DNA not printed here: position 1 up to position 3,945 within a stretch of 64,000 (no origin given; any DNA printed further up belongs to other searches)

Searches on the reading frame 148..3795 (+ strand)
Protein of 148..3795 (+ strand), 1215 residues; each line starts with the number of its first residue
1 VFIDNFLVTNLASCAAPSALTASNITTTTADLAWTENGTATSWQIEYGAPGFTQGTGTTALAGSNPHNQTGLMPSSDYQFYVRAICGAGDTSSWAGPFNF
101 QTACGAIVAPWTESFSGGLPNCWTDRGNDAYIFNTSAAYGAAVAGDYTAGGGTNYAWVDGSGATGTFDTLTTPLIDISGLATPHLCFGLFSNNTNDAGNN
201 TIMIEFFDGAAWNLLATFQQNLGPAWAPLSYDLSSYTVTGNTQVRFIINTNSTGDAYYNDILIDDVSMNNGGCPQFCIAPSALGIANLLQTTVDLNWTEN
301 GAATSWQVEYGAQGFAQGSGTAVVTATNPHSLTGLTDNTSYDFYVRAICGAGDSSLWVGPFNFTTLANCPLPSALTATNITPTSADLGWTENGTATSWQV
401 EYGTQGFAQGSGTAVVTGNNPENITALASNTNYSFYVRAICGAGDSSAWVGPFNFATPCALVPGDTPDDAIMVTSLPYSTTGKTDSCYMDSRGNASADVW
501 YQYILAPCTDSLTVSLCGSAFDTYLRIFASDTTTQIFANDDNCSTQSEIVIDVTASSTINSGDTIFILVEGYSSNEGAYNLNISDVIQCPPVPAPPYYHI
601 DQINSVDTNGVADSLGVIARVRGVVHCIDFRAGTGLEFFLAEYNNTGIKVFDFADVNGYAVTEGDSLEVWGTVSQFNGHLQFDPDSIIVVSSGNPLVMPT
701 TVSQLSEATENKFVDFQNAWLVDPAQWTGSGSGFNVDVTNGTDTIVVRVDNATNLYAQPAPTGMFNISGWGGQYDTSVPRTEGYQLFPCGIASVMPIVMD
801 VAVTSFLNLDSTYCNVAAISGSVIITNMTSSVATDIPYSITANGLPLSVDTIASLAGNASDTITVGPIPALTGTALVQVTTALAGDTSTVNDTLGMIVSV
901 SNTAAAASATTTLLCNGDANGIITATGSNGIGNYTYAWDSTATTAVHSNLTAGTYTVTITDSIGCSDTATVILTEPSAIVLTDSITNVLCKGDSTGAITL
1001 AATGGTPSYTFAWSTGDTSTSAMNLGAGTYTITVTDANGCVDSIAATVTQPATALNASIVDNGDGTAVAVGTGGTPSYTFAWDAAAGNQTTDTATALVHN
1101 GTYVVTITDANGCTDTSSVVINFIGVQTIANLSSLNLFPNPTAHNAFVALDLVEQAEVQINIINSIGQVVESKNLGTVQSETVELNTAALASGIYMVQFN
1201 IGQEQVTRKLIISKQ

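Call 36: search_protein_families(library=pfam, proteins=[window:148-3795:+])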
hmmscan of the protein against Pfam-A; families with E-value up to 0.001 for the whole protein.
window:148-3795:+ (1215 aa): 10 families
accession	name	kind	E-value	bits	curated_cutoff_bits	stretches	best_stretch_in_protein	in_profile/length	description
PF00041.27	fn3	-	2.8e-26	92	25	3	16-95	2-78/84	Fibronectin type III domain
PF13573.12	SprB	-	7.6e-20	70.7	28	2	982-1018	1-37/37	SprB repeat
PF18962.6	Por_Secre_tail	-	4e-16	59.5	27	1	1137-1212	1-75/75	Secretion system C-terminal sorting domain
PF25709.1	crAss_PVA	-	1.3e-05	25.6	27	0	384-431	20-67/105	Portal vertex auxiliary protein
PF16656.11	Pur_ac_phosph_N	-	4.5e-05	24.4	30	0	286-365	9-93/93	Purple acid Phosphatase, N-terminal domain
PF13860.13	FlgD_ig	-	5.8e-05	23.4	27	0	897-961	11-75/79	FlgD Ig-like domain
PF25814.1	fn3_SORL1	-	0.00014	22.3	27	0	370-440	3-72/90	SORL1-like, fn3 domain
PF25788.1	Ig_Rha78A_N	-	0.00028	21.5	27.4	0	396-457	36-101/105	Rha78A-like, N-terminal immunoglobulin domain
PF25059.1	FN3_DSCAM-DSCAML_C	-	0.00033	21.4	39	0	296-366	12-80/89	DSCAM/DSCAML C-terminal Fn3-like domain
PF06832.18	BiPBP_C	-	0.0004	20.7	26.8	0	1017-1044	60-88/90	Penicillin-Binding Protein C-terminus Family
